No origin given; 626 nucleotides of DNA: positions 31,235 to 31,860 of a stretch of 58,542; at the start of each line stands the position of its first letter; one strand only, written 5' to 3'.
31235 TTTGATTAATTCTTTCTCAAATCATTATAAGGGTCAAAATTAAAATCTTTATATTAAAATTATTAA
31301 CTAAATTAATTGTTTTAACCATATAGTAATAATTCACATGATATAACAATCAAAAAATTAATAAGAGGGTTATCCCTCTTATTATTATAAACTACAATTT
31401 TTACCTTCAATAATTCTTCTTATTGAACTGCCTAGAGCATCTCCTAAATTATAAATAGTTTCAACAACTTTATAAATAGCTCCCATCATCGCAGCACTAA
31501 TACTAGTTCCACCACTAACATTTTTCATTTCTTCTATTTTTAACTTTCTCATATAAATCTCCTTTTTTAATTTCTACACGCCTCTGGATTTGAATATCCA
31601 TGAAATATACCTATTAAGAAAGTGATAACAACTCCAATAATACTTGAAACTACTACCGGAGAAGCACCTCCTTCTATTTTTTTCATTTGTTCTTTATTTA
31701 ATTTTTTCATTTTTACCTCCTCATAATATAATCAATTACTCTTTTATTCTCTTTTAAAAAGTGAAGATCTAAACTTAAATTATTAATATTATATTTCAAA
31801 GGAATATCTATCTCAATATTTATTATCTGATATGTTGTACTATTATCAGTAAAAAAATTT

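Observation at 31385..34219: Compact double-glycine peptide export locus: PCAT transporter, 143-aa accessory protein and two unannotated leader peptides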

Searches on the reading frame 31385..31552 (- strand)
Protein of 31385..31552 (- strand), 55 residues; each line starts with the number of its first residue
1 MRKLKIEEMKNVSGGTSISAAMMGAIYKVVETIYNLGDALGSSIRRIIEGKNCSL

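Call 3: search_protein_families(library=pfam, proteins=[window:31385-31552:-], max_evalue=0.1)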
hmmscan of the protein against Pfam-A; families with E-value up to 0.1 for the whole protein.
window:31385-31552:- (55 aa): 1 family
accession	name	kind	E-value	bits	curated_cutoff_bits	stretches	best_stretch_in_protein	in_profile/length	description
PF21487.2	Tas3_C-hel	-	0.0021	18.3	27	1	38-55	20-37/49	Tas3, C-terminal helical domains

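Call 4: search_protein_families(library=ncbifam, proteins=[window:31385-31552:-], max_evalue=0.1)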
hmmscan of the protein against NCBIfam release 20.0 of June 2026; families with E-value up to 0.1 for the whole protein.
window:31385-31552:- (55 aa): 2 families
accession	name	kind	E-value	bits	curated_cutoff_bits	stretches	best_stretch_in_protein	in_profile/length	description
NF045747.1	MPN313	equivalog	0.012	15.9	100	1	1-36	1-35/87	MPN313 family protein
NF038035.1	lactGalph_entA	subfamily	0.079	13.1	37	0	4-18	1-15/35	lactococcin G-alpha/enterocin 1071A family bacteriocin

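Call 47: find_homologous_proteins(query=A4, max_evalue=0.01)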
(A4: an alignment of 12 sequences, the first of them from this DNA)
Query A4 (12 sequences) (55 aa, profile of the alignment): 269 proteins with E <= 0.01 among 599 candidates; the best 120 are listed.
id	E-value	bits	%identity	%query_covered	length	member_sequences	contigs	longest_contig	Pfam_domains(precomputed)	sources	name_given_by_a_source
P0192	5.7e-26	108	84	100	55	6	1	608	-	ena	-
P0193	1.2e-25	107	56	100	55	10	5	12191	-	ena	-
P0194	1.4e-25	107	81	76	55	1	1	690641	-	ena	-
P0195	2.1e-25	106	55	100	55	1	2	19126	-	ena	-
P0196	2.3e-25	106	89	100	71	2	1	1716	-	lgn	-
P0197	3.9e-25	105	62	100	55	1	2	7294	-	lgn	-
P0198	4.3e-25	105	73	100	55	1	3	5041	-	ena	-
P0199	4.5e-25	105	55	100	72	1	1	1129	-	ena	-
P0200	4.6e-25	105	73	100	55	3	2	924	-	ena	-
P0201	4.8e-25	105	80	100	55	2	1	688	-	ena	-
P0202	5.2e-25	105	49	100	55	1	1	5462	-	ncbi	-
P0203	5.4e-25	105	56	100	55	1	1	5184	-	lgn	-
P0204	6.4e-25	105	89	100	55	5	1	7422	-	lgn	-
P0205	1.0e-24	104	56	100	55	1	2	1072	-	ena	-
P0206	1.0e-24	104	82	100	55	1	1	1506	-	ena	-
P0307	1.7e-22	97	47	100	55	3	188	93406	-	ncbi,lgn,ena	-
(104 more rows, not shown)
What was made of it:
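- Beta has at least 269 homologous clusters (call 47).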

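Call 49: search_protein_families(library=ncbifam, alignment_id=A4, max_evalue=0.1)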
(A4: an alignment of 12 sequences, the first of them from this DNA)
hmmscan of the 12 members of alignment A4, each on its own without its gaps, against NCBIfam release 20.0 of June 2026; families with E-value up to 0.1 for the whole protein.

A. member 1, seq(55 aa): 2 families
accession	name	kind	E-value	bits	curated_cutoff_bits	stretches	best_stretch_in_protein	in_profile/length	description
NF045747.1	MPN313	equivalog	0.012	15.9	100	1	1-36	1-35/87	MPN313 family protein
NF038035.1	lactGalph_entA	subfamily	0.079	13.1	37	0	4-18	1-15/35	lactococcin G-alpha/enterocin 1071A family bacteriocin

B. families by the number of members that match (of 12 scanned): 12 families
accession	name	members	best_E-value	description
TIGR03949.1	bact_IIb_cerein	5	0.0059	class IIb bacteriocin, lactobin A/cerein 7B family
TIGR01847.1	bacteriocin_sig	3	0.00014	bacteriocin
NF038034.1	lactGbeta_entB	3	0.00084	lactococcin G-beta/enterocin 1071B family bacteriocin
NF038035.1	lactGalph_entA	3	0.021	lactococcin G-alpha/enterocin 1071A family bacteriocin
TIGR03893.1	lant_SP_1948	2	0.00055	lichenicidin A2 family type 2 lantibiotic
NF000539.0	plantaricin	2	0.023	plantaricin C family lantibiotic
NF045747.1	MPN313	1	0.012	MPN313 family protein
NF051486.1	E492_microcin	1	0.025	E492 group microcin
NF033176.1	auto_AIDA-I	1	0.027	autotransporter adhesin AIDA-I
NF005391.0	PRK06936.1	1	0.045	type III secretion system ATPase SctN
TIGR03818.1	MotA1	1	0.077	flagellar motor stator protein MotA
NF058556.1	FblAmlydChFapa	1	0.08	fibril amyloid chaperone protein FapA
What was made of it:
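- On Class IIb two-peptide bacteriocins: Beta passes no model: 5/12 hit TIGR03949 weakly, best E 0.0059 (call 49).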

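Call 59: find_encoding_contigs(protein=P0307, flank=5000, max_places=3)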
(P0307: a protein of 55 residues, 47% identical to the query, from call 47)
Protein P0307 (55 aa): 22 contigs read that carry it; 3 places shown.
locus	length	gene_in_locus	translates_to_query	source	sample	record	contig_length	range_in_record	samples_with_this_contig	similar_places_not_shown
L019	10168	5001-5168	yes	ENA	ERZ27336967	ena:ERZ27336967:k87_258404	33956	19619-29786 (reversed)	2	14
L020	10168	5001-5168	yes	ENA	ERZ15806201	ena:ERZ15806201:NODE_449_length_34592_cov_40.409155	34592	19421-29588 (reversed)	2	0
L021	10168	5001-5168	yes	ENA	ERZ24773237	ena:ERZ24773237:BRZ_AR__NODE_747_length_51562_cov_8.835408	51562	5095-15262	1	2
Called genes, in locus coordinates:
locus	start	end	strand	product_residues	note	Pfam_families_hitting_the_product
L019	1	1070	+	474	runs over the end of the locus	-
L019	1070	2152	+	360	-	-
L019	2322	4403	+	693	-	PF03412:Peptidase_C39, PF00664:ABC_membrane, PF00005:ABC_tran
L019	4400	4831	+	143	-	-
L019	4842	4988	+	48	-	-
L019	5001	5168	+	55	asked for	-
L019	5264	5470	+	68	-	PF01165:Ribosomal_S21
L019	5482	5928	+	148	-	PF09424:YqeY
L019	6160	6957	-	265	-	-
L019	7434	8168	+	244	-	PF00106:adh_short, PF08659:KR (weak), PF23441:SDR (weak), PF13561:adh_short_C2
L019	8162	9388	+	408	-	PF06838:Met_gamma_lyase, PF01053:Cys_Met_Meta_PP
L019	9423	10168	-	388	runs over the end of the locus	PF02557:VanY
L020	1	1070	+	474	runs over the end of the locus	-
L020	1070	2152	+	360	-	-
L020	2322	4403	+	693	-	PF03412:Peptidase_C39, PF00664:ABC_membrane, PF00005:ABC_tran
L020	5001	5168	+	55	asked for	-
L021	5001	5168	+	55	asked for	-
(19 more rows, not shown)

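Call 62: search_solved_structures(query=A4, max_evalue=10)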
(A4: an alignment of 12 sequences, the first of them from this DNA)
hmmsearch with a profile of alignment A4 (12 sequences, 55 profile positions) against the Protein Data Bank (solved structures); distinct sequences matched with E-value up to 10: 2.
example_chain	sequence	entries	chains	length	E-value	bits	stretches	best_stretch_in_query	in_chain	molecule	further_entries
6l80_B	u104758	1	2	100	0.36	14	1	18-44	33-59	Mitotic-spindle organizing protein 1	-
7ci1_A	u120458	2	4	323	0.47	13.6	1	32-47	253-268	AcrVA2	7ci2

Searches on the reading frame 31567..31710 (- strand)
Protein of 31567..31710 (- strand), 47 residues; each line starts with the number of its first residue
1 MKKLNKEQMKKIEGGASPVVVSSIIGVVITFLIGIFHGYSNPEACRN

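Call 3: search_protein_families(library=pfam, proteins=[window:31567-31710:-], max_evalue=0.1)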
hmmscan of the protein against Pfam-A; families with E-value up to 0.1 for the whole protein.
window:31567-31710:- (47 aa): 1 family
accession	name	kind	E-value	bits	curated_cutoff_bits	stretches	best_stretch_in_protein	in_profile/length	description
PF10439.15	Bacteriocin_IIc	-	0.0027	18.1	27.1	1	2-29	5-33/59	Bacteriocin class II with double-glycine leader peptide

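Call 4: search_protein_families(library=ncbifam, proteins=[window:31567-31710:-], max_evalue=0.1)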
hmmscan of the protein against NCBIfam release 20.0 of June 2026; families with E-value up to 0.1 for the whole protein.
window:31567-31710:- (47 aa): 6 families
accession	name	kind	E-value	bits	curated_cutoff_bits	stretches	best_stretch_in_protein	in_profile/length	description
TIGR03949.1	bact_IIb_cerein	subfamily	3e-06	26.9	21.5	1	2-36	2-37/45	class IIb bacteriocin, lactobin A/cerein 7B family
NF047798.1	leader_Chryseo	domain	0.0012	18.9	23.5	1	2-15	5-18/18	bacteriocin-like protein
NF038034.1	lactGbeta_entB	subfamily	0.0071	16.5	37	1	4-40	1-37/38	lactococcin G-beta/enterocin 1071B family bacteriocin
NF033383.2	induct_EntF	subfamily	0.012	15.9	35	1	1-17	2-18/40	EntF family bacteriocin induction factor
NF038153.1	lant_leader_L1a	domain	0.022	14.9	22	1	3-15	20-32/32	class I lanthipeptide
TIGR01847.1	bacteriocin_sig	domain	0.029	15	15.7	1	1-15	1-15/15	bacteriocin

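Call 48: search_protein_families(library=ncbifam, alignment_id=A3, max_evalue=0.1)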
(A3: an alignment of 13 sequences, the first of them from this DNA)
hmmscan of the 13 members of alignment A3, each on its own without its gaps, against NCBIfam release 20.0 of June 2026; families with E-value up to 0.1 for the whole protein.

A. member 1, seq(47 aa): 6 families
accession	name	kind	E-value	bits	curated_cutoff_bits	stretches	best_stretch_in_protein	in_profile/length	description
TIGR03949.1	bact_IIb_cerein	subfamily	3e-06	26.9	21.5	1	2-36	2-37/45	class IIb bacteriocin, lactobin A/cerein 7B family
NF047798.1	leader_Chryseo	domain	0.0012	18.9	23.5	1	2-15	5-18/18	bacteriocin-like protein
NF038034.1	lactGbeta_entB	subfamily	0.0071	16.5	37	1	4-40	1-37/38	lactococcin G-beta/enterocin 1071B family bacteriocin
NF033383.2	induct_EntF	subfamily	0.012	15.9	35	1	1-17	2-18/40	EntF family bacteriocin induction factor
NF038153.1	lant_leader_L1a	domain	0.022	14.9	22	1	3-15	20-32/32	class I lanthipeptide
TIGR01847.1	bacteriocin_sig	domain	0.029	15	15.7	1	1-15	1-15/15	bacteriocin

B. families by the number of members that match (of 13 scanned): 15 families
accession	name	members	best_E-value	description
TIGR03949.1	bact_IIb_cerein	13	1.1e-06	class IIb bacteriocin, lactobin A/cerein 7B family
NF038034.1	lactGbeta_entB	9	0.00013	lactococcin G-beta/enterocin 1071B family bacteriocin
TIGR01847.1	bacteriocin_sig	7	0.0012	bacteriocin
TIGR03893.1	lant_SP_1948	5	0.00042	lichenicidin A2 family type 2 lantibiotic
NF038035.1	lactGalph_entA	4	0.057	lactococcin G-alpha/enterocin 1071A family bacteriocin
NF047798.1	leader_Chryseo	3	0.0012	bacteriocin-like protein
NF033383.2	induct_EntF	3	0.0025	EntF family bacteriocin induction factor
TIGR03480.1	HpnN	1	0.018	hopanoid biosynthesis associated RND transporter like protein HpnN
NF038153.1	lant_leader_L1a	1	0.022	class I lanthipeptide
NF038392.1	div_DrpB_YedR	1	0.035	cell division protein DrpB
NF051486.1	E492_microcin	1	0.051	E492 group microcin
NF004427.0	PRK05771.1-1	1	0.055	V-type ATP synthase subunit I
NF003146.0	PRK04081.1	1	0.064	hypothetical protein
NF004428.0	PRK05771.2-1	1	0.081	V-type ATP synthase subunit I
NF033943.0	RTX_toxin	1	0.089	RTX family hemolysin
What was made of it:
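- The GxxxG pair and the hit to the class IIb family model point to membrane-active bacteriocins (calls 4, 48).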

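Call 63: search_solved_structures(query=A3, max_evalue=10)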
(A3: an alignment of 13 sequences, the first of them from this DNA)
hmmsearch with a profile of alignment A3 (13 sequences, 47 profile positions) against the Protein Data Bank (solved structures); distinct sequences matched with E-value up to 10: 6.
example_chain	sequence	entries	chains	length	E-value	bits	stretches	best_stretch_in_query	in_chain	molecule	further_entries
1ry3_A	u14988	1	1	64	0.063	16.2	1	2-18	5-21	Bacteriocin carnobacteriocin B2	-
7s5j_B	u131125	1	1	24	0.51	13.3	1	2-16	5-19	CtA peptide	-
9hmf_O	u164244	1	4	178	0.76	12.7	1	3-36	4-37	Flagellar protein FliL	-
2jo1_A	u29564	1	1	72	1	12.3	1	19-45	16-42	Phospholemman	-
9ro9_C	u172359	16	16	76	1.1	12.2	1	19-45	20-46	Phospholemman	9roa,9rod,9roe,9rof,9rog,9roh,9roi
6adq_H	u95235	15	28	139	1.4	11.9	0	13-36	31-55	Cytochrome c oxidase polypeptide 4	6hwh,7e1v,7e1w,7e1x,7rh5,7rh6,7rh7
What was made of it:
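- Closest known: Class IIb. Different: Beta and the mature part of alpha match no curated or structurally solved bacteriocin (calls 49, 62, 63).
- They match no solved bacteriocin beyond the leader (calls 62, 63).
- Tried and rejected: Only leader-level similarity to pre-carnobacteriocin B2 and CtA (calls 62, 63).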
